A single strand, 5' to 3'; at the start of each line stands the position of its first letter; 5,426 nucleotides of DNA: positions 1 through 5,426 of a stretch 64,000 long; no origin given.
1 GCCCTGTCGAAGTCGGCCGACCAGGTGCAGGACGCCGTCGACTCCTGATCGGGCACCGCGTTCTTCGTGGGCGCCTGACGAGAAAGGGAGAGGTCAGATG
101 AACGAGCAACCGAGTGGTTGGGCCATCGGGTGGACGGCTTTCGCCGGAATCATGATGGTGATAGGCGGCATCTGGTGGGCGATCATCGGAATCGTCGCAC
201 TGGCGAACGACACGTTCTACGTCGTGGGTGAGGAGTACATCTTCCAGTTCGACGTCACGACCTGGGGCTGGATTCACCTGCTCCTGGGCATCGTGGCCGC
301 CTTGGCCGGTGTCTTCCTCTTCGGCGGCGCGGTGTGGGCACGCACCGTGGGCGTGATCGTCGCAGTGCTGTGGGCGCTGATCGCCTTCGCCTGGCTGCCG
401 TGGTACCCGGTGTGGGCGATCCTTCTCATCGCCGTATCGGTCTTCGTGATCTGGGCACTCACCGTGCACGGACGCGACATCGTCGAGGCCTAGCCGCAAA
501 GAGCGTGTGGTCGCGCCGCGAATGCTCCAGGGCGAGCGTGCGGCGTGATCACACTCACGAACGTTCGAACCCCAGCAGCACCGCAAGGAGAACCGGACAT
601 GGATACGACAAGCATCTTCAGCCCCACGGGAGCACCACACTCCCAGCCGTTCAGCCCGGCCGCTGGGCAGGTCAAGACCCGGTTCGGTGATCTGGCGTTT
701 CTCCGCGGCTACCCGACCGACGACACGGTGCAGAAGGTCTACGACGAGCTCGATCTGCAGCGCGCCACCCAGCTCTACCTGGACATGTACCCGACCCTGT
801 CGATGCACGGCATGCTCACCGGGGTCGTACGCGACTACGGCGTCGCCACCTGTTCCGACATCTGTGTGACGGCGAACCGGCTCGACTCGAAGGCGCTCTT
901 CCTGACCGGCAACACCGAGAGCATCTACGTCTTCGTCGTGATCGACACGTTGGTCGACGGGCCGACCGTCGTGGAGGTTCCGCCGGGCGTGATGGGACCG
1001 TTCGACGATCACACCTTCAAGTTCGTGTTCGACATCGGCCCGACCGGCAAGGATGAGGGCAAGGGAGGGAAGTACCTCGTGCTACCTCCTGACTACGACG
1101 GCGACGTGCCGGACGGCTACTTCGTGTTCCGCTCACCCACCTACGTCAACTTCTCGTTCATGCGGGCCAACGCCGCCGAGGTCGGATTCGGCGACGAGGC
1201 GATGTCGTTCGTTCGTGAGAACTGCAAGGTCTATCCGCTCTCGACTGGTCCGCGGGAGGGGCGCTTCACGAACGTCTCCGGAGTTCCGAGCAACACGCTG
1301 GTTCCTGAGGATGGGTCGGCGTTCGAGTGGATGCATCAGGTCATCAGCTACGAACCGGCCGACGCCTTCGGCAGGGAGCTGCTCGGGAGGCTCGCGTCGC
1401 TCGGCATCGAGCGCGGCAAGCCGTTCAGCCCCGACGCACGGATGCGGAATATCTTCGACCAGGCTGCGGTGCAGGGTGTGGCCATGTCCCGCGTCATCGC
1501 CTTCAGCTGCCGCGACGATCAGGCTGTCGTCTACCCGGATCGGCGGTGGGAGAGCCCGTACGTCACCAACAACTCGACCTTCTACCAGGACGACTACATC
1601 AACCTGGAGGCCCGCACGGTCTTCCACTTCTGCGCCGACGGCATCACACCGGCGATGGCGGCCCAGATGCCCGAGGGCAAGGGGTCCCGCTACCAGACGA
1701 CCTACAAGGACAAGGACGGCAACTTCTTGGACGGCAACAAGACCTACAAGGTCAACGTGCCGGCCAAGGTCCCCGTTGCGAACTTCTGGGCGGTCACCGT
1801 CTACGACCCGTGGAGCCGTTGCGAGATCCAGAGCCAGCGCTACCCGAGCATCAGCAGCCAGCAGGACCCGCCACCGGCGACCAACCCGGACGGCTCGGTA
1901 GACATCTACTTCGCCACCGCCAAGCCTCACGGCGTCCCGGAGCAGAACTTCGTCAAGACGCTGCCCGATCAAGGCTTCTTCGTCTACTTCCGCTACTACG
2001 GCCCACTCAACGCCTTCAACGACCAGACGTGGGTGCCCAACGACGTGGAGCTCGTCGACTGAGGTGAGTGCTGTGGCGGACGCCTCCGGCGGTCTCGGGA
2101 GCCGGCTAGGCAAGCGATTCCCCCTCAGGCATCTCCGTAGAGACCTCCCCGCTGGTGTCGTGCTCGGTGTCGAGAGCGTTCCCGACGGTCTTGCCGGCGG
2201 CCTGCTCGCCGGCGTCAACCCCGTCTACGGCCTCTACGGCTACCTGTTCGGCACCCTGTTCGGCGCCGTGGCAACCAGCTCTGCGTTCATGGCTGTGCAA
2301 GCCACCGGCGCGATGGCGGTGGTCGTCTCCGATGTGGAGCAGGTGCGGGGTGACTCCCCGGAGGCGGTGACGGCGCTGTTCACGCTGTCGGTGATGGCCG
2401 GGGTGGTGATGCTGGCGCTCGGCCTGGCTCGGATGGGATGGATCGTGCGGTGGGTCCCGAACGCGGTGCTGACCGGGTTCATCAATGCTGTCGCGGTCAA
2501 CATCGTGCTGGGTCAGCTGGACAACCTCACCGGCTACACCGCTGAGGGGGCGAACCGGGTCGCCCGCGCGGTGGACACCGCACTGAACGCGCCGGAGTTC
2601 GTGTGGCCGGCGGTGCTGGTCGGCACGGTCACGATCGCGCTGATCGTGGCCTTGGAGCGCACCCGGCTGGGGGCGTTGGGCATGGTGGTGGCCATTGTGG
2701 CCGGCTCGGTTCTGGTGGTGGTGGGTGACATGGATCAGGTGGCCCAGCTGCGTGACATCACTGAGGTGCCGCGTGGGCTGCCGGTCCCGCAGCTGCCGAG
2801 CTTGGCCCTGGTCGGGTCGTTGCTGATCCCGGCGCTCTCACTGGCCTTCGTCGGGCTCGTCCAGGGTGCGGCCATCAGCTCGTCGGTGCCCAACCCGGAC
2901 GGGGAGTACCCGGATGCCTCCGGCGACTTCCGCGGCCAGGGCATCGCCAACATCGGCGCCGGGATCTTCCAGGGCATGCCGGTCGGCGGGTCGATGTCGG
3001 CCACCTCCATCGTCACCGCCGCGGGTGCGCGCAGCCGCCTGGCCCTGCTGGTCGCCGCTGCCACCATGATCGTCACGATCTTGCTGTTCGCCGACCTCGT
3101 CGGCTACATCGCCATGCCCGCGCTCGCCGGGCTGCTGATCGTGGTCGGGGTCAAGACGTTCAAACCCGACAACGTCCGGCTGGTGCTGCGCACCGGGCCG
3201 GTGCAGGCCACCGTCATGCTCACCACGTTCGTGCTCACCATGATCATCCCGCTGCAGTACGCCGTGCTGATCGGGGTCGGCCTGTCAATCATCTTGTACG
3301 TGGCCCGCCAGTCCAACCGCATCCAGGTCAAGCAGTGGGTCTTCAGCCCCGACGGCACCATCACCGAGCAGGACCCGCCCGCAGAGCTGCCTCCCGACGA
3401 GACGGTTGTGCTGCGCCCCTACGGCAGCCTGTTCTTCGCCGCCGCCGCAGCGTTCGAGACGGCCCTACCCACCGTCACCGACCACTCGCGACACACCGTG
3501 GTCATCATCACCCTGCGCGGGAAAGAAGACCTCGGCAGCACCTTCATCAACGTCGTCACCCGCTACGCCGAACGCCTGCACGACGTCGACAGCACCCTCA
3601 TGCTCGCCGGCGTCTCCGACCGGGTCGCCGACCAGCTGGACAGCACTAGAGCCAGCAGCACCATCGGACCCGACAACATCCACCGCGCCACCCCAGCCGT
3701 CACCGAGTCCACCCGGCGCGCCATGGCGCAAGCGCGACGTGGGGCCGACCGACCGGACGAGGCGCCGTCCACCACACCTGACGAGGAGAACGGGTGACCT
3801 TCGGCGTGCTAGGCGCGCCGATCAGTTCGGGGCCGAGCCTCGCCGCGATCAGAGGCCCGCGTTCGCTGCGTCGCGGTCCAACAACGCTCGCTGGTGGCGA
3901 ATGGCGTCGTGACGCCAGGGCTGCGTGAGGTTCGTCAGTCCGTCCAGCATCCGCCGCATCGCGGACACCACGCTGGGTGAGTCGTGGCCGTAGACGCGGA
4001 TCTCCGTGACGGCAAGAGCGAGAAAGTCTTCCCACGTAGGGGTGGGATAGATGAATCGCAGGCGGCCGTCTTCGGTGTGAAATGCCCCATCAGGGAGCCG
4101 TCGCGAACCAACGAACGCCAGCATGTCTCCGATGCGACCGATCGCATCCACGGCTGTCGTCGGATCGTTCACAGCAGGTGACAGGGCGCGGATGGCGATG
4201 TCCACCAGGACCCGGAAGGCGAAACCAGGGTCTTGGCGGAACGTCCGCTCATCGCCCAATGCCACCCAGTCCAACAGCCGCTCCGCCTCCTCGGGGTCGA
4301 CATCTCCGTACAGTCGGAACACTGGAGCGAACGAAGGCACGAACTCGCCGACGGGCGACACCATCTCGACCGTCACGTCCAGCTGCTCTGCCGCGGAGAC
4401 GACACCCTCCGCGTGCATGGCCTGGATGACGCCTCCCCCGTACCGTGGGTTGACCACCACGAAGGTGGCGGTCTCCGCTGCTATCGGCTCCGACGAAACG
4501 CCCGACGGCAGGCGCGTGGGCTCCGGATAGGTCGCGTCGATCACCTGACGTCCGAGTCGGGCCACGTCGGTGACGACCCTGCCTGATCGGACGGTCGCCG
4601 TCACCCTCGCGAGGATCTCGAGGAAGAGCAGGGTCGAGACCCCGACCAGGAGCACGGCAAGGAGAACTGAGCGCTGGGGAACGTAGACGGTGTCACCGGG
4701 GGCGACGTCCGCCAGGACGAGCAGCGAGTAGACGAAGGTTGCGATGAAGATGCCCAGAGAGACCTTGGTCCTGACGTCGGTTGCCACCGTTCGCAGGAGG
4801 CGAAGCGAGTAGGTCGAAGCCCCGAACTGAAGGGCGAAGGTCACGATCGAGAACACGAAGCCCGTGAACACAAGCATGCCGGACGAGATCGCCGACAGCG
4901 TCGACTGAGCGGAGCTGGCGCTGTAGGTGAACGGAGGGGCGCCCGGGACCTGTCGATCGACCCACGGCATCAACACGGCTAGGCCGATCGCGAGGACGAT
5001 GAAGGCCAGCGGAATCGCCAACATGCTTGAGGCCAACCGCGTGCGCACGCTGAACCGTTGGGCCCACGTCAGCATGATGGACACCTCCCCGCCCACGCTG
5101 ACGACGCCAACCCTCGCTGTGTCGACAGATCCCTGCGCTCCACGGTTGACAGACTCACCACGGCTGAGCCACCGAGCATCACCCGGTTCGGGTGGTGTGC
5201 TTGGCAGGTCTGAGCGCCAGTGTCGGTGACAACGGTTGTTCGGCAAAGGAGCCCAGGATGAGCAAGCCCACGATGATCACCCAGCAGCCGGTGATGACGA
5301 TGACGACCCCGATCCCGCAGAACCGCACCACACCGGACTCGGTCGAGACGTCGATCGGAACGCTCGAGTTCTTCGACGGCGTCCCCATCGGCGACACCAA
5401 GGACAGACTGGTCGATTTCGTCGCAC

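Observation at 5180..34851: Recurrent oriented palindrome YACCC-N5-GGGTG(AGG) upstream of at least ten transcription units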

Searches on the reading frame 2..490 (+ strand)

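Call 28: search_protein_families(library=pfam, proteins=[window:2-490:+], max_evalue=0.001)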
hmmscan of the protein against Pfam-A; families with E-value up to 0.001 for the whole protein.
window:2-490:+ (163 aa): 1 family
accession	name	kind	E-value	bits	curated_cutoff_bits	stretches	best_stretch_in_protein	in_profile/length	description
PF23636.1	DUF7144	-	3.8e-39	133.8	27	1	44-158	1-115/115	Domain of unknown function (DUF7144)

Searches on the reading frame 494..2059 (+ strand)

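Call 28: search_protein_families(library=pfam, proteins=[window:494-2059:+], max_evalue=0.001)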
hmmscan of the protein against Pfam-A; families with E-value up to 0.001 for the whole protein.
window:494-2059:+ (522 aa): 2 families
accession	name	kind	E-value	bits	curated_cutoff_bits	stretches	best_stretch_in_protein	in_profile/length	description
PF06742.16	DUF1214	-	2.3e-25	89.7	25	1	399-504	3-110/112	Protein of unknown function (DUF1214)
PF06863.17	DUF1254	-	1.9e-18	67.4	22.2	1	133-229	15-114/133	Protein of unknown function (DUF1254)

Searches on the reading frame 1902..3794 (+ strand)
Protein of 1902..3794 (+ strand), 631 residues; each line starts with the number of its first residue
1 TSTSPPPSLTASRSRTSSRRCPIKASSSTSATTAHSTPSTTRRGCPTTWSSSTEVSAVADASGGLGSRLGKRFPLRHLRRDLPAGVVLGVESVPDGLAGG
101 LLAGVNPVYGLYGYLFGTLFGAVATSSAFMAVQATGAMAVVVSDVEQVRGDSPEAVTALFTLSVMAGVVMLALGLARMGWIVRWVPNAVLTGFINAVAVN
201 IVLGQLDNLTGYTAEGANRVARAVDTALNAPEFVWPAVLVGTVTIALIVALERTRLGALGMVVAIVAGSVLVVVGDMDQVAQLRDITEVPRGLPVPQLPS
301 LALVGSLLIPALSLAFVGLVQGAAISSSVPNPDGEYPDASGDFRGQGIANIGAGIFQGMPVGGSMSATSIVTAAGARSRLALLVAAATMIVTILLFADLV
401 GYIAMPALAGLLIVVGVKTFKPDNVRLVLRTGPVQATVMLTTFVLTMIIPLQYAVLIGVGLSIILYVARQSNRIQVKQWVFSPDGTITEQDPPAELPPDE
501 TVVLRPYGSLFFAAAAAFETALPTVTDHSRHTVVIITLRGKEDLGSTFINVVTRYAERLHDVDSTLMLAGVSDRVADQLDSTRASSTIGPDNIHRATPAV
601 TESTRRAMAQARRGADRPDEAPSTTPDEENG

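Call 28: search_protein_families(library=pfam, proteins=[window:1902-3794:+], max_evalue=0.001)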
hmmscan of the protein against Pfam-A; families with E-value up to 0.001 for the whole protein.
window:1902-3794:+ (631 aa): 2 families
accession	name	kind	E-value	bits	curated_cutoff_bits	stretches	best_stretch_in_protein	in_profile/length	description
PF00916.26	Sulfate_transp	-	9e-59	199.6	23.2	1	78-441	1-379/380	Sulfate permease family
PF01740.26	STAS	-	6.2e-07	29.6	22.6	1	499-588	8-97/106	STAS domain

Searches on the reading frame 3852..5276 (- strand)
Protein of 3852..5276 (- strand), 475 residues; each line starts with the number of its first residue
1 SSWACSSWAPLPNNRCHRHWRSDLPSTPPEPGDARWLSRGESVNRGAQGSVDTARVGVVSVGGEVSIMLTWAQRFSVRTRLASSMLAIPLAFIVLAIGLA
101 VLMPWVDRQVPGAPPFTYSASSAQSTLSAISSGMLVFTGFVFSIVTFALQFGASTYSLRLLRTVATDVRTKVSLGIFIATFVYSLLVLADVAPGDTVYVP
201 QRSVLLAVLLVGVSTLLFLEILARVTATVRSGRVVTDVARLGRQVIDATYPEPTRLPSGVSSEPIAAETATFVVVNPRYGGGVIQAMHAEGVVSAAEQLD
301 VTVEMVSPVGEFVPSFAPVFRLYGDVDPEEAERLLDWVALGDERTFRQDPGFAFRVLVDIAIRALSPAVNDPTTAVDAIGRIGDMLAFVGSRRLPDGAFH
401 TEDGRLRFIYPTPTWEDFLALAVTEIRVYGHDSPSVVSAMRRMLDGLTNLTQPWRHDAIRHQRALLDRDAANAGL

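Call 7: search_protein_families(library=pfam, proteins=[window:3852-5276:-], max_evalue=0.001)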
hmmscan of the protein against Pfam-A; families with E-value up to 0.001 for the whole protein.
window:3852-5276:- (475 aa): 1 family
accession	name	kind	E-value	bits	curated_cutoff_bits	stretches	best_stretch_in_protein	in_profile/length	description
PF10011.15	DUF2254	-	6.2e-91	305.4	28.8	1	83-445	2-367/368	Predicted membrane protein (DUF2254)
